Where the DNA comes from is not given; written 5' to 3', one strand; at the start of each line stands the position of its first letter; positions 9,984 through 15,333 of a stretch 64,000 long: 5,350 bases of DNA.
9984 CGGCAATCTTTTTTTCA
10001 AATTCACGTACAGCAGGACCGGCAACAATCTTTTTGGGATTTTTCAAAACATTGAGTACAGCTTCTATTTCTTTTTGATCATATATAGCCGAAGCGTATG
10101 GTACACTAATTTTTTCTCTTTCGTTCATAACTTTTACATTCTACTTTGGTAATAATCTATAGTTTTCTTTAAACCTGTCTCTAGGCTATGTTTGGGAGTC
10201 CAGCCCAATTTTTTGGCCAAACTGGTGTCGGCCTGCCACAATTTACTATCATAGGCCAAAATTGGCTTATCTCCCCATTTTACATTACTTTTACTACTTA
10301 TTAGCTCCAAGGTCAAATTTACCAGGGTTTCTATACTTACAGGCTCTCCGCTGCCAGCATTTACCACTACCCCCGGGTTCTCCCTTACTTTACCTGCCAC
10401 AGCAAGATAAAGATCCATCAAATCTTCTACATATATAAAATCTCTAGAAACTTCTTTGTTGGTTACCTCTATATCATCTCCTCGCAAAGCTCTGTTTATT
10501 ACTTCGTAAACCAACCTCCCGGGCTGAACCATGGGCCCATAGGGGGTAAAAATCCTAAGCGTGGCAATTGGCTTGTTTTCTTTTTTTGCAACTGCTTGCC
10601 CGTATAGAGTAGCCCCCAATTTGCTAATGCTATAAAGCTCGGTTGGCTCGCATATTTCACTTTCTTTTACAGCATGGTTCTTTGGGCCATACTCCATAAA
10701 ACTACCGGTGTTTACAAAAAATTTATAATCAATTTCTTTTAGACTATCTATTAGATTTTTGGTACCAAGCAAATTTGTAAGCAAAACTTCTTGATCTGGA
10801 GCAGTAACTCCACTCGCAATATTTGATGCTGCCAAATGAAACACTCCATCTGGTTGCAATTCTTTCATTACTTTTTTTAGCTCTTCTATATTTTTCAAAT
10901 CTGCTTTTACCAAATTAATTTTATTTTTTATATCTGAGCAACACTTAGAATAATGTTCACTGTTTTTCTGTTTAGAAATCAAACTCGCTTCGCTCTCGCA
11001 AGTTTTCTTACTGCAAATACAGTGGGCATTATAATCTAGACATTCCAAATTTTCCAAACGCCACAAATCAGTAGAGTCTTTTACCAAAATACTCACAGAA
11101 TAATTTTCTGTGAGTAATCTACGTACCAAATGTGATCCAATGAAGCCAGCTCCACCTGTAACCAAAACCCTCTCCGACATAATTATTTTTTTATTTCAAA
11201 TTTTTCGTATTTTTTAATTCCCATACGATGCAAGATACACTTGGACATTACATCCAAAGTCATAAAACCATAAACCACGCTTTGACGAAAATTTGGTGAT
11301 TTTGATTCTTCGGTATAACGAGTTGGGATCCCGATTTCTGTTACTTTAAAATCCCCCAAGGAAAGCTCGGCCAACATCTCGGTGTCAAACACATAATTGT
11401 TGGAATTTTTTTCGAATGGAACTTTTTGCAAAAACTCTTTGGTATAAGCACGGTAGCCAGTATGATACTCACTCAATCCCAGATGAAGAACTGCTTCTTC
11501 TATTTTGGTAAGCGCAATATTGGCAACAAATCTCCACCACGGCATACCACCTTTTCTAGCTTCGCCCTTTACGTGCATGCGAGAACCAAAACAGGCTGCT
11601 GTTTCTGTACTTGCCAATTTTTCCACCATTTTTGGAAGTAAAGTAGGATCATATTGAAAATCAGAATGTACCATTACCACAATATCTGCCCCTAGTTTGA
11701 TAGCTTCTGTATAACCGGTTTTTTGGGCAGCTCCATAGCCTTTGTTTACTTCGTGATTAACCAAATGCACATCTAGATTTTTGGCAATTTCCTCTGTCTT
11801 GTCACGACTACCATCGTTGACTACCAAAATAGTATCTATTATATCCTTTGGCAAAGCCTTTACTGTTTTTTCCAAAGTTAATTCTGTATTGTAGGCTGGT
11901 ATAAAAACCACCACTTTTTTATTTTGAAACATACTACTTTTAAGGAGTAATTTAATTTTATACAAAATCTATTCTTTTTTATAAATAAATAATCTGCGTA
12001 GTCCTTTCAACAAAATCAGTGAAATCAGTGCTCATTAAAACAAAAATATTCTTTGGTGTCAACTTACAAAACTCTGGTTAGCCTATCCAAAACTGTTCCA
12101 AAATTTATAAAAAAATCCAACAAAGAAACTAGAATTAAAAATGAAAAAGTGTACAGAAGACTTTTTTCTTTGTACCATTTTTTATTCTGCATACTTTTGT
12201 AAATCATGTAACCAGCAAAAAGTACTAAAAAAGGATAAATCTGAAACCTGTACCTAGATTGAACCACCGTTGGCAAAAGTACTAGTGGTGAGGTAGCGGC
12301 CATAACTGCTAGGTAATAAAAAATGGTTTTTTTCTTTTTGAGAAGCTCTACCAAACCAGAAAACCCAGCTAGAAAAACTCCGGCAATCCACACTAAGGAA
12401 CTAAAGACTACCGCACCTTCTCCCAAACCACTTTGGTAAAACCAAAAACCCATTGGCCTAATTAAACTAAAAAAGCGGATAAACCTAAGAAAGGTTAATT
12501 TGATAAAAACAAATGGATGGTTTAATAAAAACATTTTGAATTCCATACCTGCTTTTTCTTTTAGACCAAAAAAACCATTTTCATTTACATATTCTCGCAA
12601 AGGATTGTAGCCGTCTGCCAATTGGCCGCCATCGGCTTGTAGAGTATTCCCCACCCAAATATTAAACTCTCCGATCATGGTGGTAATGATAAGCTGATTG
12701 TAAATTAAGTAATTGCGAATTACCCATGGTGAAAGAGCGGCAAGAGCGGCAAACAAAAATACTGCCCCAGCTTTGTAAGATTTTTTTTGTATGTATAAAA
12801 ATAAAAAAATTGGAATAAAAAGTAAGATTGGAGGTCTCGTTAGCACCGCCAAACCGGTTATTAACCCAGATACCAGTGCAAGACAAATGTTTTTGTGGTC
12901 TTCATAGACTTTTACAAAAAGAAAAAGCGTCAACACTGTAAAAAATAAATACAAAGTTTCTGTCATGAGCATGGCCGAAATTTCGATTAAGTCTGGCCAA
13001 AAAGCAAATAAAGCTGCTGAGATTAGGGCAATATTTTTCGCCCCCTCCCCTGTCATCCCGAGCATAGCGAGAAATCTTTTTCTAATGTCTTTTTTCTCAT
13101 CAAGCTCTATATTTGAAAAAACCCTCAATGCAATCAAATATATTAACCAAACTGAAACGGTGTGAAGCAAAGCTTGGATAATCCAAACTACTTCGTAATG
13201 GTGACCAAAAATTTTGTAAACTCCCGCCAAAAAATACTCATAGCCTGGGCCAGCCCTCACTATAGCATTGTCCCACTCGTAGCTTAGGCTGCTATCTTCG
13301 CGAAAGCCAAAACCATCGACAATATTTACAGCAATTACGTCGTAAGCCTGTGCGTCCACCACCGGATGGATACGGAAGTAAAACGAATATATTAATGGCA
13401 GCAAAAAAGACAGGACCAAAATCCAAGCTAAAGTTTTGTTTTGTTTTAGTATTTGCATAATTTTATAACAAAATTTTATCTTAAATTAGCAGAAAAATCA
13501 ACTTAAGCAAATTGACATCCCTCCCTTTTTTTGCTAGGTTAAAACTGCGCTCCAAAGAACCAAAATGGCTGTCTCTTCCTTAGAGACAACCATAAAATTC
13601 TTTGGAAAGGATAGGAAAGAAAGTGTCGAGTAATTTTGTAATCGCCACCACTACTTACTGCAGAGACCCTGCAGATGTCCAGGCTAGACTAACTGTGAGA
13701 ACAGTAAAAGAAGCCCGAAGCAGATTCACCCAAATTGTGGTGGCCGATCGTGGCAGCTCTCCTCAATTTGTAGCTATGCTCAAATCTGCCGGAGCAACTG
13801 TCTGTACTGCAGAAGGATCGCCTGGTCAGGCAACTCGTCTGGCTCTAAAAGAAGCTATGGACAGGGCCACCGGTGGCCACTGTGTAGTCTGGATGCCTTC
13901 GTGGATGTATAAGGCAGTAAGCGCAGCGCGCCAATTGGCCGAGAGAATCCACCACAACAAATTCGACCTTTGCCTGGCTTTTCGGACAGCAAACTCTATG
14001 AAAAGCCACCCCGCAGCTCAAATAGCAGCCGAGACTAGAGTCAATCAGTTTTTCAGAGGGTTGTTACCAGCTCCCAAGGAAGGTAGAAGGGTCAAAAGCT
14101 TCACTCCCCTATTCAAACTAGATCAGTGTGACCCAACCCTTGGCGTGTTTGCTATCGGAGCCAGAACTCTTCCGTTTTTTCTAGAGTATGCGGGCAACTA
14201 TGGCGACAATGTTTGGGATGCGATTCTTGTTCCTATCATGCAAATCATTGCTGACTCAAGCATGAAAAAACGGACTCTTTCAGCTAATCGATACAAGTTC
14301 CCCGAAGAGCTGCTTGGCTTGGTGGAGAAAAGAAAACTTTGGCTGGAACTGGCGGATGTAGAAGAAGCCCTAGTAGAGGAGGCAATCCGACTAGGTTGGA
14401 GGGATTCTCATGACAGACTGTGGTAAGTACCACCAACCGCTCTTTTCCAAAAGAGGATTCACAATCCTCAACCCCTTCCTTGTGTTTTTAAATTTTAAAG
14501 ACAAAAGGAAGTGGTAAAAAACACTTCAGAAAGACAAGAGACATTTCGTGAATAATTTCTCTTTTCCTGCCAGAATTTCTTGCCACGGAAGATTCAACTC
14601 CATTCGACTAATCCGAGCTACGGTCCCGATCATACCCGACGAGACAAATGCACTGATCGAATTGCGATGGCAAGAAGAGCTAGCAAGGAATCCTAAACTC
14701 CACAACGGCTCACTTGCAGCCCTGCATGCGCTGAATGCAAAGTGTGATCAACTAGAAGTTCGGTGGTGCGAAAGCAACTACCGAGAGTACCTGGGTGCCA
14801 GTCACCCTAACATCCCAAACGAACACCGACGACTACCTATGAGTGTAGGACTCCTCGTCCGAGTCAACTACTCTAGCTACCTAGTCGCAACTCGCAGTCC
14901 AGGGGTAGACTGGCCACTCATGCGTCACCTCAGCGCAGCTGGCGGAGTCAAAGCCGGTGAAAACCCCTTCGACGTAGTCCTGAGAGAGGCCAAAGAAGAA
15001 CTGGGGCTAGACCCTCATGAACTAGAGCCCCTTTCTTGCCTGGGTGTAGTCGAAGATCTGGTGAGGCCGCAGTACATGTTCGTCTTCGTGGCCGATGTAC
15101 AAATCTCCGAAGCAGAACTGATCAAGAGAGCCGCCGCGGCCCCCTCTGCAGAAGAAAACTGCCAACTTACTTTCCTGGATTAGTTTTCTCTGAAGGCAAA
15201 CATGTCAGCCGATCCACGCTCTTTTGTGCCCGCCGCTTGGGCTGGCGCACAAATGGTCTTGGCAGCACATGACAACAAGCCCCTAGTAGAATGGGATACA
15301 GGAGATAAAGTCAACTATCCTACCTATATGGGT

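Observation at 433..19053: Five GT-C membrane transferases paired with three Dpm1-like GT2 synthases, including one GT2::GT-C fusion, possibly a surface-protein O-glycosylation machinery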

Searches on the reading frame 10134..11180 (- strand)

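Call 6: search_protein_families(library=pfam, proteins=[window:10134-11180:-], max_evalue=0.01)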
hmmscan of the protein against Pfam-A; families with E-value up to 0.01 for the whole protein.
window:10134-11180:- (348 aa): 10 families
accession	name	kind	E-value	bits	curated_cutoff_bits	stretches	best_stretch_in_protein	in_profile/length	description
PF01370.27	Epimerase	-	1.4e-42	146.3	20.9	1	5-276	1-240/240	NAD dependent epimerase/dehydratase family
PF16363.11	GDP_Man_Dehyd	-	7.2e-38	131.3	27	2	72-340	37-332/332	GDP-mannose 4,6 dehydratase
PF02719.21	Polysacc_synt_2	-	6e-19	68.8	20.2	1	61-297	32-250/293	Polysaccharide biosynthesis protein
PF01073.25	3Beta_HSD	-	5.5e-13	49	22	1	6-267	1-234/280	3-beta hydroxysteroid dehydrogenase/isomerase family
PF04321.23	RmlD_sub_bind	-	2.7e-10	40.2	27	1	92-267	34-202/287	RmlD substrate binding domain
PF07993.18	NAD_binding_4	-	1e-07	31.9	20.1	1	7-173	1-150/258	Male sterility protein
PF13460.12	NAD_binding_10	-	3.5e-06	27.4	27.2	0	9-43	1-36/184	NAD(P)H-binding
PF05368.20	NmrA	-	1.5e-05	25.2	27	1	2-107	2-69/298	NmrA-like family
PF08659.16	KR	-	4.4e-05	23.9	22.6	1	5-161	3-137/180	KR domain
PF00106.31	adh_short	-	0.00041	20.3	26.6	0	4-35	2-33/195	short chain dehydrogenase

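Call 48: search_protein_families(library=ncbifam, proteins=[window:10134-11180:-], max_evalue=1e-10)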
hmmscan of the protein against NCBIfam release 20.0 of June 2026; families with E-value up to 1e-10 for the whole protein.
window:10134-11180:- (348 aa): 14 families
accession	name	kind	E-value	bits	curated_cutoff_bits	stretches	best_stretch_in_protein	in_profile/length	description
TIGR04180.1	EDH_00030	hypoth_equivalog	1.9e-32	112.6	475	1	78-331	41-296/297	NAD-dependent 4,6-dehydratase LegB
TIGR01181.1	dTDP_gluc_dehyt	equivalog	4.2e-32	111.5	365.1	1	86-346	50-313/321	dTDP-glucose 4,6-dehydratase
TIGR01179.1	galE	equivalog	1.2e-27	96.7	262.3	1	82-345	44-326/332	UDP-glucose 4-epimerase GalE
TIGR02197.1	heptose_epim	equivalog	4.5e-23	81.9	274.6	1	5-345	1-314/316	ADP-glyceromanno-heptose 6-epimerase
NF007490.0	PRK10084.1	subfamily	1.7e-22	80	649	0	173-346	157-336/361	dTDP-glucose 4,6-dehydratase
NF007582.0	PRK10217.1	equivalog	5.1e-22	78.4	698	1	85-345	50-332/355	dTDP-glucose 4,6-dehydratase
TIGR02622.1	CDP_4_6_dhtase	equivalog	5.2e-20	71.9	278.45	1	81-346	47-332/352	CDP-glucose 4,6-dehydratase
NF007956.0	PRK10675.1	subfamily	4.2e-16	59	394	0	86-215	50-182/338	UDP-glucose 4-epimerase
NF047922.1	GDPFucSynFcl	equivalog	5e-15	55.7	500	0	92-345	36-302/308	GDP-L-fucose synthase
TIGR03466.1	HpnA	hypoth_equivalog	5.8e-12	45.1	367.65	0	4-46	2-44/327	hopanoid-associated sugar epimerase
NF043036.1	ErythonDh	equivalog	9.2e-12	44.8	325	0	85-188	51-154/321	D-erythronate dehydrogenase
NF011728.1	PRK15181.1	equivalog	1.1e-11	44.3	760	0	86-345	69-338/348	Vi polysaccharide biosynthesis UDP-N-acetylglucosaminuronic acid C-4 epimerase TviC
NF008360.0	PRK11150.1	equivalog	1.2e-11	44.4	452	0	111-296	70-256/310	ADP-glyceromanno-heptose 6-epimerase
NF042423.1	oxyalk_red_Shew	equivalog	1.2e-11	44.2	580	0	88-265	51-224/331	2-alkyl-3-oxoalkanoate reductase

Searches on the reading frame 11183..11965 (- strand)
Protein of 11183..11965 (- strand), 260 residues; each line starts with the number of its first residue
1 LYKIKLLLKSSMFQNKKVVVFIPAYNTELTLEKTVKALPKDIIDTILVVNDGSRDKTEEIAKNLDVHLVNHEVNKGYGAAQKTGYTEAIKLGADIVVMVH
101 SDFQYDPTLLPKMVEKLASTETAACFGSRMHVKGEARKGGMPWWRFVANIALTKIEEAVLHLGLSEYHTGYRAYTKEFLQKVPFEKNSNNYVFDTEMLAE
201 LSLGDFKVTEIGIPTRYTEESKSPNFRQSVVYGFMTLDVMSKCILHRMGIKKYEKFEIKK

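Call 6: search_protein_families(library=pfam, proteins=[window:11183-11965:-], max_evalue=0.01)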
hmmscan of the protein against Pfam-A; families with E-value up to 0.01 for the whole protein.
window:11183-11965:- (260 aa): 2 families
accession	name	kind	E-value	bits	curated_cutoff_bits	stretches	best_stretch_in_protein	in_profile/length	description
PF00535.33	Glycos_transf_2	-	1.4e-23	84.1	23.3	1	20-181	2-166/168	Glycosyl transferase family 2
PF13641.12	Glyco_tranf_2_3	-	2.2e-07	31.6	27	1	18-165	3-155/230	Glycosyltransferase like family 2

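Call 16: search_protein_families(library=ncbifam, proteins=[window:11183-11965:-], max_evalue=0.01)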
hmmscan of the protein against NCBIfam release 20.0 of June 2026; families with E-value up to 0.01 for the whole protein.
window:11183-11965:- (260 aa): 19 families
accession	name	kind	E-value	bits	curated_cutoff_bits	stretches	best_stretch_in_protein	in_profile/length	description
NF058614.1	PPMAGASynPpgS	equivalog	5.7e-25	88.1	370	1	18-233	2-212/226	polyprenyl-phospho-N-acetylgalactosaminyl synthase PpgS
TIGR04182.1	glyco_TIGR04182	equivalog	2.4e-19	69.8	325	1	17-221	1-194/293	S-layer glycoprotein N-glycosyltransferase AglJ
NF041391.1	DPhHxTase_Halo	equivalog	1.3e-11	43.9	375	1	25-214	4-182/213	dolichyl-phosphate hexose transferase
TIGR03965.1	mycofact_glyco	equivalog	9e-10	38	280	1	15-125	73-187/467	mycofactocin biosynthesis glycosyltransferase MftF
TIGR04283.1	glyco_like_mftF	equivalog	2.6e-09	37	182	1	20-133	3-114/221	TIGR04283 family arsenosugar biosynthesis glycosyltransferase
TIGR03937.1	PgaC_IcaA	equivalog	1.2e-08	34.4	422.3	1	11-122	40-155/407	poly-beta-1,6-N-acetyl-D-glucosamine synthase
NF010496.0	PRK13915.1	equivalog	1.9e-08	33.8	262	1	4-121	21-146/307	glucosyl-3-phosphoglycerate synthase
NF047588.1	GlcsyltransPgfSStrep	equivalog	3.3e-08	33.1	500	1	17-141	2-132/308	glycosyltransferase PgfS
NF007482.0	PRK10073.1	equivalog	2.3e-07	30.2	423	1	13-142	3-137/334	glycosyltransferase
NF041875.1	EPS_EpsD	equivalog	2.6e-07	30.4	370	1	20-158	3-142/325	exopolysaccharide biosynthesis glycosyltransferase EpsD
NF007986.1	PRK10714.1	equivalog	9.6e-07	28.1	529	1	15-119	5-117/316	undecaprenyl-phosphate 4-deoxy-4-formamido-L-arabinose transferase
TIGR01556.1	rhamnosyltran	subfamily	2.7e-06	26.8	200.55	1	25-126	3-108/281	rhamnosyltransferase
NF041865.1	EpsU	equivalog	2.3e-05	23.6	700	1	15-120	38-150/394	exopolysaccharide biosynthesis GT2 family glycosyltransferase EpsU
NF047683.1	TeichurnBiosyTuaG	equivalog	2.9e-05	23.8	400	1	14-130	4-124/252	teichuronic acid biosynthesis protein TuaG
TIGR03469.1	HpnB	hypoth_equivalog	0.0017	17.4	379.25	1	16-121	44-164/386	hopene-associated glycosyltransferase HpnB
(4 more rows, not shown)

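Call 98: search_solved_structures(query=window:11183-11965:-, max_evalue=0.001)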
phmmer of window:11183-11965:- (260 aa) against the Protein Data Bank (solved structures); distinct sequences matched with E-value up to 0.001: 8.
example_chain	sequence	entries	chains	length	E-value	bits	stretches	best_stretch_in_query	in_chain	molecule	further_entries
5mlz_A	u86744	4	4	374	4.6e-10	42.6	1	10-149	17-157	Dolichol monophosphate mannose synthase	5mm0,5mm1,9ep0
2z87_A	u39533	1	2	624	4.7e-06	29.5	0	20-132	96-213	Chondroitin synthase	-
2z86_A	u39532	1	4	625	4.7e-06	29.5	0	20-132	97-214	Chondroitin synthase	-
8vxh_A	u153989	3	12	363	8.8e-05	25.3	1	15-117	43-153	Undecaprenyl-phosphate 4-deoxy-4-formamido-L-arabinose transferase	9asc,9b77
9bhc_C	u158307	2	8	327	9.6e-05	25.2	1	16-117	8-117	Undecaprenyl-phosphate 4-deoxy-4-formamido-L-arabinose transferase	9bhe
7pdo_A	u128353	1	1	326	0.0001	25.1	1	16-185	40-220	Glucosyl-3-phosphoglycerate synthase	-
7p5l_A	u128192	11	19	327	0.0001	25.1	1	16-185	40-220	Glucosyl-3-phosphoglycerate synthase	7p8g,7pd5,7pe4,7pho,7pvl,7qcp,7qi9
9hwj_A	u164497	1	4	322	0.00047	22.9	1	15-178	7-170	Undecaprenyl-phosphate 4-deoxy-4-formamido-L-arabinose transferase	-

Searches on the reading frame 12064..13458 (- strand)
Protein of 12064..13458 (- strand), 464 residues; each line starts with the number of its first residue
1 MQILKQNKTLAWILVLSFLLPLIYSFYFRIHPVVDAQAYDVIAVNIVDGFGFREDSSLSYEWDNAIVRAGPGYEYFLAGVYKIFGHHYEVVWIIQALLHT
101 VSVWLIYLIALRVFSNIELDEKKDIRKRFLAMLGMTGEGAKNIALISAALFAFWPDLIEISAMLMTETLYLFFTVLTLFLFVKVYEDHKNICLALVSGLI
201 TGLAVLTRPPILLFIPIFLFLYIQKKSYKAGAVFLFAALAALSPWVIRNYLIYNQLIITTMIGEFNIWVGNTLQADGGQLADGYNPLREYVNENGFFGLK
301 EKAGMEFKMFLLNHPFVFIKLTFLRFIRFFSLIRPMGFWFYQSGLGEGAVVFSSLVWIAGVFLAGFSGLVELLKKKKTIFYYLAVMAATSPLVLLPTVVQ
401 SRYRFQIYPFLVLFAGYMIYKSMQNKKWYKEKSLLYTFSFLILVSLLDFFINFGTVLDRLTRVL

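Call 6: search_protein_families(library=pfam, proteins=[window:12064-13458:-], max_evalue=0.01)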
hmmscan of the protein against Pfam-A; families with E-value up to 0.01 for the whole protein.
window:12064-13458:- (464 aa): 3 families
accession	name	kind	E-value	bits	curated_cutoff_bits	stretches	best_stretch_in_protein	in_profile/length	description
PF13231.12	PMT_2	-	3.2e-12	47.4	26.1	2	141-246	49-158/160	Dolichyl-phosphate-mannose-protein mannosyltransferase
PF02366.24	PMT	-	6.4e-06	26.3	22.7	1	140-223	110-197/245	Dolichyl-phosphate-mannose-protein mannosyltransferase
PF11028.14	TMEM260-like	-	0.0001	22.6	24.2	1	90-227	43-175/179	Protein O-mannosyl-transferase TMEM260-like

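Call 16: search_protein_families(library=ncbifam, proteins=[window:12064-13458:-], max_evalue=0.01)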
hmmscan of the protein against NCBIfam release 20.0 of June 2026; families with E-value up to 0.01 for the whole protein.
window:12064-13458:- (464 aa): 2 families
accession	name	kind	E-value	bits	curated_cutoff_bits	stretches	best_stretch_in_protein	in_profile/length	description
NF047440.1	LA3751_2_3_fam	subfamily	2.3e-07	30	200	1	143-255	129-246/460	LA_3751/LA_3752 family putative glycosyltransferase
TIGR03663.1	TIGR03663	subfamily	1.6e-05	24.2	126.25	1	140-261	96-218/435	flippase activity-associated protein Agl23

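Call 22: search_solved_structures(query=window:12064-13458:-, max_evalue=1)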
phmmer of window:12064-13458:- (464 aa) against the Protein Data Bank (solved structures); distinct sequences matched with E-value up to 1: 0.

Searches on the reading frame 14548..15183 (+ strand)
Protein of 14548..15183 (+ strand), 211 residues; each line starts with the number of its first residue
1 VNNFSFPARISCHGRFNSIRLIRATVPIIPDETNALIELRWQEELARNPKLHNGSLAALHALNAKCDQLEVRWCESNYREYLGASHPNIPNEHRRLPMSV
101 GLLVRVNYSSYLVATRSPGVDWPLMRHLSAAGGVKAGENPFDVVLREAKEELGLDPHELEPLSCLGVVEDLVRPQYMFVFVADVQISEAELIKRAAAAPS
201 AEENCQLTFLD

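Call 7: search_protein_families(library=pfam, proteins=[window:14548-15183:+], max_evalue=0.01)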
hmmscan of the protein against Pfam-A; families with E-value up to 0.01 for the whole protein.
window:14548-15183:+ (211 aa): 1 family
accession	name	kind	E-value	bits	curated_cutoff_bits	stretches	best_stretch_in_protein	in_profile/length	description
PF00293.34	NUDIX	-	1.4e-08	35.3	21.1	1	98-184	4-95/134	NUDIX domain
